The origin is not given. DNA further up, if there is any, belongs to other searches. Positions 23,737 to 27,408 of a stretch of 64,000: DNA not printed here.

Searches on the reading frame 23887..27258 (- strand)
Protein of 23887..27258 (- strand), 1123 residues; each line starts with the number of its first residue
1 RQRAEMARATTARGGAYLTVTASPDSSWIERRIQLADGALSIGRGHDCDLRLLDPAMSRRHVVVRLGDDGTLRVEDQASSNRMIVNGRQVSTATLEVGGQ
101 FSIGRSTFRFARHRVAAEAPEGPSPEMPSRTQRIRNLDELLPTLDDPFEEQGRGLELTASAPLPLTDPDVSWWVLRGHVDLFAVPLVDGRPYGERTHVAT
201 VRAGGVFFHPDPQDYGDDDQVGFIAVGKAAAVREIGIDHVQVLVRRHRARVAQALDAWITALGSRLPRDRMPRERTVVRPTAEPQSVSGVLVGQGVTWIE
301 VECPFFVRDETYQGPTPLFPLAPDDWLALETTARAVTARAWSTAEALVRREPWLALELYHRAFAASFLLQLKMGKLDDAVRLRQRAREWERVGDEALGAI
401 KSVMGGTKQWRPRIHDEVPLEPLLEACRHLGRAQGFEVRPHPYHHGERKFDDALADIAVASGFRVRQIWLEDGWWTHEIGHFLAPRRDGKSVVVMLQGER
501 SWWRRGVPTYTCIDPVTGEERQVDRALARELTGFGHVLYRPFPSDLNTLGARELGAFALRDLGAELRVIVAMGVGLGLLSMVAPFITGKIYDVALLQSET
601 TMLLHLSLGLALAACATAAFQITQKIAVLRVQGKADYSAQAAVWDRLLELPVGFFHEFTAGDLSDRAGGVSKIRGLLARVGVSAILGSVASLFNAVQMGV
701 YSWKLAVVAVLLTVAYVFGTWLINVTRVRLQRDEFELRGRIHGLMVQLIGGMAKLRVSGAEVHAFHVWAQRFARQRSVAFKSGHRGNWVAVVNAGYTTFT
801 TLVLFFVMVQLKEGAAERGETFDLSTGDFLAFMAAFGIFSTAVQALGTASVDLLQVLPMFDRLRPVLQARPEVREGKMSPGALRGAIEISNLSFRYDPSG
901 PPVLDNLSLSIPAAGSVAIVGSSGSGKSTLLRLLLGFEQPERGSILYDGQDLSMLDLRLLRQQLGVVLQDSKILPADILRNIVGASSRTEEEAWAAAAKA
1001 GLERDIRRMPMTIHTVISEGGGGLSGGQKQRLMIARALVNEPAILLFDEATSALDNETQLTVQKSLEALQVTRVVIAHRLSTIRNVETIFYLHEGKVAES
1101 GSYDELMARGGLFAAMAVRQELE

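Call 46: search_protein_families(library=pfam, proteins=[window:23887-27258:-], max_evalue=0.001)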
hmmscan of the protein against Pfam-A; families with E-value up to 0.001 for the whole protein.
window:23887-27258:- (1123 aa): 7 families
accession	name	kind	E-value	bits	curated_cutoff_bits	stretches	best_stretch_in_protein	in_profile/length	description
PF00005.33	ABC_tran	-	3e-33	115.7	25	1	904-1052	1-137/137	ABC transporter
PF00664.28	ABC_membrane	-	1.8e-16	61.1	28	1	569-843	4-274/274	ABC transporter transmembrane region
PF16697.10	Yop-YscD_cpl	-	2.2e-12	47.5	33.2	1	33-112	12-92/94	Inner membrane component of T3SS, cytoplasmic domain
PF00498.31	FHA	-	6.2e-12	46.2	20.7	1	41-104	2-67/67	FHA domain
PF02463.25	SMC_N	-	5e-05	23.3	40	0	1023-1091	136-210/220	RecF/RecN/SMC N terminal domain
PF13191.12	AAA_16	-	5.6e-05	24.1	32.6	1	913-1068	23-158/167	AAA ATPase domain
PF13401.12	AAA_22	-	0.00068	20.4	27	0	914-1003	5-65/130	AAA domain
